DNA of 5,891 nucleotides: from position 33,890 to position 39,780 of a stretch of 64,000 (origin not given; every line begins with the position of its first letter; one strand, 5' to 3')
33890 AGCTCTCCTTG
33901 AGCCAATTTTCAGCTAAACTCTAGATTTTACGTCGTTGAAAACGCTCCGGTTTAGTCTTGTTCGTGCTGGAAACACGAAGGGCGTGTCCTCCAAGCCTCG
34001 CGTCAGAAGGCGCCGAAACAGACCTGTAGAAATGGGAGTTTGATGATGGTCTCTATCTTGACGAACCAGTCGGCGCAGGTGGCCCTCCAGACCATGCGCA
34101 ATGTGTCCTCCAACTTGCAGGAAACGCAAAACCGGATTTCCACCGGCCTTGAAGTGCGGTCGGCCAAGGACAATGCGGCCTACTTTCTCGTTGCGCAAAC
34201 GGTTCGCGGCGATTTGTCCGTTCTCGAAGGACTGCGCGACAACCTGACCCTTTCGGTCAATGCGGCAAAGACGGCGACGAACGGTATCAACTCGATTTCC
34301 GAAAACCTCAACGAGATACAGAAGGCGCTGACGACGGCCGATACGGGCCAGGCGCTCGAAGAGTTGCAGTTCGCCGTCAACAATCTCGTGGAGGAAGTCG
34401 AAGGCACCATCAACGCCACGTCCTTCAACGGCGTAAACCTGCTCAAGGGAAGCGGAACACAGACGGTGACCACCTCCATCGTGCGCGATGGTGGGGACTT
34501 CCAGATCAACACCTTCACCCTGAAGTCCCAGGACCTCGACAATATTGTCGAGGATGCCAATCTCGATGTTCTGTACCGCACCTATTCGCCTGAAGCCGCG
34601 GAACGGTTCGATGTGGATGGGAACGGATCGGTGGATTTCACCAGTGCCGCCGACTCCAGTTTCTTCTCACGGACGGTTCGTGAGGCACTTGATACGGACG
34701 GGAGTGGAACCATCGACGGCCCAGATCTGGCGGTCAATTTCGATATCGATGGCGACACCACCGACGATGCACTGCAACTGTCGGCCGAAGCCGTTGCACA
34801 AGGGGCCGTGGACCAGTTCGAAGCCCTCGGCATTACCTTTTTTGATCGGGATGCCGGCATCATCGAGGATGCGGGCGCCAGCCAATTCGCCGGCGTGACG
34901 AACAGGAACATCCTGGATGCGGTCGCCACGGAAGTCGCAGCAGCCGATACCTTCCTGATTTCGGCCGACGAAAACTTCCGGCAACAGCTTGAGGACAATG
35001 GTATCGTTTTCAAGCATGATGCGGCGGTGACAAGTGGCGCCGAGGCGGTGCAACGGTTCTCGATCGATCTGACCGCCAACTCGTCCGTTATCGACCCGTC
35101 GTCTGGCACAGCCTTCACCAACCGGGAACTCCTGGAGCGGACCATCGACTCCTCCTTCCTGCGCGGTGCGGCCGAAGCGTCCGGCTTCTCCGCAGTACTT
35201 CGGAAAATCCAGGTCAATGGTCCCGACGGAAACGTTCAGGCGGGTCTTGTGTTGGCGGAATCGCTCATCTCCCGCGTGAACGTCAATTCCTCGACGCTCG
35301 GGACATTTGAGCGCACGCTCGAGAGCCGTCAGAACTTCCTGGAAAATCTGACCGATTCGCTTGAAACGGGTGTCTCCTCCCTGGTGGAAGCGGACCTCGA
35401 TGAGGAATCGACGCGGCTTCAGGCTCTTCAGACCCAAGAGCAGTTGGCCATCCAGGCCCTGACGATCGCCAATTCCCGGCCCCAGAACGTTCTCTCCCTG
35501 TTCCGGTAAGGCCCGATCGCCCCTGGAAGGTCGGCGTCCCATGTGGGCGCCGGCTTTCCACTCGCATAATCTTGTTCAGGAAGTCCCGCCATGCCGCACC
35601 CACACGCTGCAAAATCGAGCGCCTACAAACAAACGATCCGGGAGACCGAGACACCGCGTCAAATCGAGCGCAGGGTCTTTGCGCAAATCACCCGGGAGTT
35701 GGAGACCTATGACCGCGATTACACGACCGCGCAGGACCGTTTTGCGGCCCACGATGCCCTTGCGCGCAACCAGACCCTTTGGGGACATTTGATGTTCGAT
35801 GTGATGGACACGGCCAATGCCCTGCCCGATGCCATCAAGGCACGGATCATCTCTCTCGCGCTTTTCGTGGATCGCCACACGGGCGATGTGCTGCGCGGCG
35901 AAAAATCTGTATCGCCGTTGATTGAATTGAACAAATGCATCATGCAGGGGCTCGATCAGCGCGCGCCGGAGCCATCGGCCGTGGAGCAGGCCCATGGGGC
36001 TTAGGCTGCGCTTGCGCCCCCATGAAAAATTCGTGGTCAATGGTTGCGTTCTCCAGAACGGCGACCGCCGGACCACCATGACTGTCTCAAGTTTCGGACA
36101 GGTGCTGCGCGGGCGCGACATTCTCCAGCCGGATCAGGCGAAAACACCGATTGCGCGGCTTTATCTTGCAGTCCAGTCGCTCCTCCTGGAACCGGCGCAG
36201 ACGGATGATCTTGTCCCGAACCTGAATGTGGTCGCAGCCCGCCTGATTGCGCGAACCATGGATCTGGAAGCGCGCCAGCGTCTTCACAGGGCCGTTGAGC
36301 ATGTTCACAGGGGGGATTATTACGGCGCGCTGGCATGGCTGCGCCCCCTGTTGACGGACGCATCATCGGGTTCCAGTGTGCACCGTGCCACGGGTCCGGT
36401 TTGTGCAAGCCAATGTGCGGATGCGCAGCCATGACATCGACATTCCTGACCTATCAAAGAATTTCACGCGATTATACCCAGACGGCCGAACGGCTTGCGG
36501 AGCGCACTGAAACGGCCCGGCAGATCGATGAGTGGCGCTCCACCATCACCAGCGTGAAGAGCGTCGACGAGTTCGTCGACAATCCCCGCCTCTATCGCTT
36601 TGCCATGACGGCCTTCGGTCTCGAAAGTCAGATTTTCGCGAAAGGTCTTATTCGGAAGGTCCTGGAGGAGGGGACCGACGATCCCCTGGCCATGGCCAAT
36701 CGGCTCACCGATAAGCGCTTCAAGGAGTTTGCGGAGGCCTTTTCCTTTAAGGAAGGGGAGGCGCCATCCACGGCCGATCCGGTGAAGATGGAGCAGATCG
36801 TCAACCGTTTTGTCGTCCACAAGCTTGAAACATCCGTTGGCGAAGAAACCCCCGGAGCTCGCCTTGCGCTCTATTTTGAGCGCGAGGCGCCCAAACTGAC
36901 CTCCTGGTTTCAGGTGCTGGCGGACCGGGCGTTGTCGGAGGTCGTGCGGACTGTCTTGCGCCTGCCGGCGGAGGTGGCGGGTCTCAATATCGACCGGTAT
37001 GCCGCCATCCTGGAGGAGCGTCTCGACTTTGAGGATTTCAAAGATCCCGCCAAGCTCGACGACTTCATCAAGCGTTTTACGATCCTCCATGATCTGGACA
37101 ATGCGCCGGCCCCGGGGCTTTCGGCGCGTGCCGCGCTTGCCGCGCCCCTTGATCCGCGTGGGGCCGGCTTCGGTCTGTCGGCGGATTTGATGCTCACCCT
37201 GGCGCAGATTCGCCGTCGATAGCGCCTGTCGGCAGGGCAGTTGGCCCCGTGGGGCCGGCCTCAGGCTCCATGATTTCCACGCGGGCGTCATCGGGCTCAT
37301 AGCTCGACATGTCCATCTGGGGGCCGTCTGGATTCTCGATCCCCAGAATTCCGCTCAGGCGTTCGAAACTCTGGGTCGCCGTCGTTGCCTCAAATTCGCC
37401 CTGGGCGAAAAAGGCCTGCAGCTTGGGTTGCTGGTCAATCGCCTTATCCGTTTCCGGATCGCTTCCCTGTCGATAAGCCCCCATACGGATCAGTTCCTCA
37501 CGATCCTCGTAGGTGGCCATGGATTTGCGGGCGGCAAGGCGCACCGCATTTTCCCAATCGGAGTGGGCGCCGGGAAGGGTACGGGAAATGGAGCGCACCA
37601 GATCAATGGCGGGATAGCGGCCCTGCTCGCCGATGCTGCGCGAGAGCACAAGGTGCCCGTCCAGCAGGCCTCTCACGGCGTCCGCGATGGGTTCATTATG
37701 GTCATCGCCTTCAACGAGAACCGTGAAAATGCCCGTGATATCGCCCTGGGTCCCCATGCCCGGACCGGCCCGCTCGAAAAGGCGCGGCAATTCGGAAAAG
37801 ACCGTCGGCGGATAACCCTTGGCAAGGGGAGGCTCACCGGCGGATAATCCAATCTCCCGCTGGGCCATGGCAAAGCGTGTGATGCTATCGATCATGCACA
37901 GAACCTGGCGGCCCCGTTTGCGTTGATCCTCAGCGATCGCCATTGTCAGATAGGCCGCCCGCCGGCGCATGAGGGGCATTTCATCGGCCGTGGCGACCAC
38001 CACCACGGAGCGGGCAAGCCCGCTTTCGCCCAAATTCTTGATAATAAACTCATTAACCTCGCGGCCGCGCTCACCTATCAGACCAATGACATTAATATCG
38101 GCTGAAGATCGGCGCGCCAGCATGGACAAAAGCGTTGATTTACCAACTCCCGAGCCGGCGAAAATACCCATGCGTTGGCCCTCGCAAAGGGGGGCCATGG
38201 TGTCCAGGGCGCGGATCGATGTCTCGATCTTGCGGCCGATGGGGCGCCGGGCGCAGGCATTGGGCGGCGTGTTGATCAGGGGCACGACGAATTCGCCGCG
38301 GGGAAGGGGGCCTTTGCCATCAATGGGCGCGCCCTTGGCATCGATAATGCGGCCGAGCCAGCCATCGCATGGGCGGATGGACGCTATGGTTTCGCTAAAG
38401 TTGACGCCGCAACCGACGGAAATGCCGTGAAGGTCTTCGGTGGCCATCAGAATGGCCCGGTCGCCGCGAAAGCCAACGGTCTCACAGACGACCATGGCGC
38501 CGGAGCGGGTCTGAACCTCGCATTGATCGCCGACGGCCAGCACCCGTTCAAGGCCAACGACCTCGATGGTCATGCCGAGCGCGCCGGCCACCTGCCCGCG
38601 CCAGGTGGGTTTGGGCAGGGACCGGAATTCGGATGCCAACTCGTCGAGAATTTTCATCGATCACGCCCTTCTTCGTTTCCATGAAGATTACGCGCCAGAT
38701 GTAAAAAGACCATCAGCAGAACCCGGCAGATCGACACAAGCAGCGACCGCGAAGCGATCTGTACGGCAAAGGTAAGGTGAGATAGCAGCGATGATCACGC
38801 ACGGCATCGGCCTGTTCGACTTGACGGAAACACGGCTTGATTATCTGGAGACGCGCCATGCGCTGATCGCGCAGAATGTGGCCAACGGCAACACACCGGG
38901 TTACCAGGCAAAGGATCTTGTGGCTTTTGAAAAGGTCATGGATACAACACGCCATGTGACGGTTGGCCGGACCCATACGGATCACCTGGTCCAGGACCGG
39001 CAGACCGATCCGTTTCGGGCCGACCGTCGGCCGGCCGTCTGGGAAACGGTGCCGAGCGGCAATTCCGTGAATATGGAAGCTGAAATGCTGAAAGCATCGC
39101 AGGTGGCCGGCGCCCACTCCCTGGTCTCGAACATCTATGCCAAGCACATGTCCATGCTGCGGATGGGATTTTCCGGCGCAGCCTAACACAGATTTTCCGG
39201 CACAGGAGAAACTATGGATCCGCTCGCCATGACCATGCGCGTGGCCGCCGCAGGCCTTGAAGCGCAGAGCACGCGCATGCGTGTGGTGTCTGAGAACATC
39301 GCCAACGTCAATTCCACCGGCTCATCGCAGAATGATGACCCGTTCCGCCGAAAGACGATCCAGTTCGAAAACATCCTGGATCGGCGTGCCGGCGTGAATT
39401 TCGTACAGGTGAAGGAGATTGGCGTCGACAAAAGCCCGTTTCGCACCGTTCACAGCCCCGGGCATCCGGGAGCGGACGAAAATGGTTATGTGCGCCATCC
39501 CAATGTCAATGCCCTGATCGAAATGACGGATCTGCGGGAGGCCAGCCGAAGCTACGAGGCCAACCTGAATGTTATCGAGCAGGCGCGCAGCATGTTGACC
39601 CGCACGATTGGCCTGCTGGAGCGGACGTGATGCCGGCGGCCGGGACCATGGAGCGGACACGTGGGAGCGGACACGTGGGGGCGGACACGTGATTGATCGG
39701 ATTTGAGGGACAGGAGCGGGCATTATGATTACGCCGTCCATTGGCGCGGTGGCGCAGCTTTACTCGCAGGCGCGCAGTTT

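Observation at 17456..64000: Two distinct flagellar gene sets placed tail to tail in one 46-kb block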

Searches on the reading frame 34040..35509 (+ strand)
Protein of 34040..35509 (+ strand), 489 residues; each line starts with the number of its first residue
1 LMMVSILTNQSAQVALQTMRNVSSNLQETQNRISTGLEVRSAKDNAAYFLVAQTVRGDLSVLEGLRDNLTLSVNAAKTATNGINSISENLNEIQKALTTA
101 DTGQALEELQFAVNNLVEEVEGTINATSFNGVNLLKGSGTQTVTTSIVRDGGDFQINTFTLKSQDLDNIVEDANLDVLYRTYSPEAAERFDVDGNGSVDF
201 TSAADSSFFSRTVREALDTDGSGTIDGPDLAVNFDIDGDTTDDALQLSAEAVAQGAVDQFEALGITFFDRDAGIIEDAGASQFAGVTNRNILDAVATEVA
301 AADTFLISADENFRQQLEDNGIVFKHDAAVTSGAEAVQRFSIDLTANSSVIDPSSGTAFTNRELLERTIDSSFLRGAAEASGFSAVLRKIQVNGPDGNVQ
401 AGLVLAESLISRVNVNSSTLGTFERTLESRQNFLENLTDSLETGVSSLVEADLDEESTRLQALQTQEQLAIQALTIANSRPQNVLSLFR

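Call 6: search_protein_families(library=pfam, proteins=[window:34040-35509:+], max_evalue=0.01)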
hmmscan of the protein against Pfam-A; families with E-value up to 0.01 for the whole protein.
window:34040-35509:+ (489 aa): 4 families
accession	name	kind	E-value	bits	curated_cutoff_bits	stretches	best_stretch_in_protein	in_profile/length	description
PF00669.25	Flagellin_N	-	1.5e-20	74.1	26.6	1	6-140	1-139/139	Bacterial flagellin N-terminal helical region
PF00700.27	Flagellin_C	-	3.2e-16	59.8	23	1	406-488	4-86/86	Bacterial flagellin C-terminal helical region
PF00036.39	EF-hand_1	-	0.0033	17.3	25.4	0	188-200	7-19/29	EF hand domain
PF13405.12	EF-hand_6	-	0.0083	16.2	25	0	216-230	8-22/30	EF-hand domain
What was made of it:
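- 34040..35509 (+): Set 1 flagellin, 489 aa. Flagellin_N and Flagellin_C (call 6).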

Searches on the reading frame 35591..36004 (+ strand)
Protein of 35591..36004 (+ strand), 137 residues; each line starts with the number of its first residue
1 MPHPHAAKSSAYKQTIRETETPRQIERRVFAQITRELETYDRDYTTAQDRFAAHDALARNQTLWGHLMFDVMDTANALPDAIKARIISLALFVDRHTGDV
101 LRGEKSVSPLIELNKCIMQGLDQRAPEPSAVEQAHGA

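Call 6: search_protein_families(library=pfam, proteins=[window:35591-36004:+], max_evalue=0.01)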
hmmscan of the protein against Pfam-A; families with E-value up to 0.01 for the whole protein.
window:35591-36004:+ (137 aa): 1 family
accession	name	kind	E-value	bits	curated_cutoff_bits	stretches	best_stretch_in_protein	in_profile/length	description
PF07309.16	FlaF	-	7.7e-28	97.2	23.6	1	9-121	2-113/113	Flagellar protein FlaF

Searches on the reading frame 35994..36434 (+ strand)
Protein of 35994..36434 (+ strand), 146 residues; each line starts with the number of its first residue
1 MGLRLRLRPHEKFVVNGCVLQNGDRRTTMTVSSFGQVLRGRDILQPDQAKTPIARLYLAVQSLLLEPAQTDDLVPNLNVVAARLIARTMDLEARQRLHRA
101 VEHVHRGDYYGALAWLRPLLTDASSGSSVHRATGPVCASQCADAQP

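Call 6: search_protein_families(library=pfam, proteins=[window:35994-36434:+], max_evalue=0.01)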
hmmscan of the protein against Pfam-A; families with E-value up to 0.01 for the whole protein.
window:35994-36434:+ (146 aa): 1 family
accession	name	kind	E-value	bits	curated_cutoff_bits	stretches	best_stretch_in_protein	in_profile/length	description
PF07378.16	FlbT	-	2.2e-30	105.7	27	1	3-120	1-118/125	Flagellar protein FlbT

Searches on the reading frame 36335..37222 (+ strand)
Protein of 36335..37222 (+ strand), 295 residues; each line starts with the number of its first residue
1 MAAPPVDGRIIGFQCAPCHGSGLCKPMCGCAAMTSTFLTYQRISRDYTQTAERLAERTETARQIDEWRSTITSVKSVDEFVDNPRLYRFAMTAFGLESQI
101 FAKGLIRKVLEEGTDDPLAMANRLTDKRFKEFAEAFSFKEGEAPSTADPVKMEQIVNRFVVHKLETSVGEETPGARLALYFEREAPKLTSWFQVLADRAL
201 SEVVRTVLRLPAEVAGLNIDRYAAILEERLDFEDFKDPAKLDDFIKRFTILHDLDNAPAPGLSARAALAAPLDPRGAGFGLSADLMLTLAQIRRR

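Call 7: search_protein_families(library=pfam, proteins=[window:36335-37222:+], max_evalue=0.01)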
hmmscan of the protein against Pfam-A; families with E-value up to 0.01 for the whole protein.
window:36335-37222:+ (295 aa): 1 family
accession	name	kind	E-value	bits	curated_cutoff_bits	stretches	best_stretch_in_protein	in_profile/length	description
PF06748.17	DUF1217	-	5.6e-53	179.5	22.9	1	93-241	1-149/149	Protein of unknown function (DUF1217)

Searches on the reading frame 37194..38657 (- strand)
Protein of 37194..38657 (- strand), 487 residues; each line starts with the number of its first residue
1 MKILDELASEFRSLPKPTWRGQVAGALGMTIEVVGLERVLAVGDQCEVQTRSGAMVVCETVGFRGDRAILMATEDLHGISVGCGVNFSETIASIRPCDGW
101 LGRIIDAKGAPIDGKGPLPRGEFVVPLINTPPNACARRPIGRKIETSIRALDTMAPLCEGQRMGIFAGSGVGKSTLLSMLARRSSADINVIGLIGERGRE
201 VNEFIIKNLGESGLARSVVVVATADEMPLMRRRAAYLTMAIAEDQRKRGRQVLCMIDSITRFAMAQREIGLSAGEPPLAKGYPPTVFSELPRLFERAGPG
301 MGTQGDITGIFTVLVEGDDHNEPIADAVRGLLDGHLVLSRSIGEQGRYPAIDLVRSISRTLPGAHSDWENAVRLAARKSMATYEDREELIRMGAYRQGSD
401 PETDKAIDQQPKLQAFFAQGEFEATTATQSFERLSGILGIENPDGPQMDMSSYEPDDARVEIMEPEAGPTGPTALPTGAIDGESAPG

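Call 7: search_protein_families(library=pfam, proteins=[window:37194-38657:-], max_evalue=0.01)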
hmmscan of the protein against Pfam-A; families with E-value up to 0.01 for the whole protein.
window:37194-38657:- (487 aa): 4 families
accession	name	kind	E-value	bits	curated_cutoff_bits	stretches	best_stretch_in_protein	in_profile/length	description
PF00006.31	ATP-synt_ab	-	1.6e-80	270.2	29.5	1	148-358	2-213/213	ATP synthase alpha/beta family, nucleotide-binding domain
PF18269.6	T3SS_ATPase_C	-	1.8e-18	66.6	22.7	1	375-435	11-71/72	T3SS EscN ATPase C-terminal domain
PF00005.33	ABC_tran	-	0.0013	19.8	25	1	159-190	10-41/137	ABC transporter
PF03193.22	RsgA_GTPase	-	0.0027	18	30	1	150-199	96-145/174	RsgA GTPase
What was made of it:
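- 37194..38657 (-): fliI1, export ATPase. ATP-synt_ab 270 bits and T3SS_ATPase_C (call 7).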

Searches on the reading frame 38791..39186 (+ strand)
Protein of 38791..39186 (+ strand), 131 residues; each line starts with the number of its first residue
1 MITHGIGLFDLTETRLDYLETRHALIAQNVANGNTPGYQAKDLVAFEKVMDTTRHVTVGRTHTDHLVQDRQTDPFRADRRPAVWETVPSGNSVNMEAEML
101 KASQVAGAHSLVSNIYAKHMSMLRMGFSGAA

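Call 7: search_protein_families(library=pfam, proteins=[window:38791-39186:+], max_evalue=0.01)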
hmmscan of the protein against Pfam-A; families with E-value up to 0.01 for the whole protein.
window:38791-39186:+ (131 aa): 1 family
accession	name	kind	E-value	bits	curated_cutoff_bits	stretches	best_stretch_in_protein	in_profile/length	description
PF00460.25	Flg_bb_rod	-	0.0038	17.6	20.7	1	25-39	17-31/31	Flagella basal body rod protein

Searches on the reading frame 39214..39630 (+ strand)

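Call 7: search_protein_families(library=pfam, proteins=[window:39214-39630:+], max_evalue=0.01)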
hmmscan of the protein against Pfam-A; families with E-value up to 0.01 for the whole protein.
window:39214-39630:+ (138 aa): 2 families
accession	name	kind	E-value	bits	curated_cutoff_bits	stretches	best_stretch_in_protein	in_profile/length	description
PF06429.18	Flg_bbr_C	-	6.9e-12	45.1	23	1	90-133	2-45/46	Flagellar basal body rod FlgEFG protein C-terminal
PF00460.25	Flg_bb_rod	-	1.5e-06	28.5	20.7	1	8-36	1-29/31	Flagella basal body rod protein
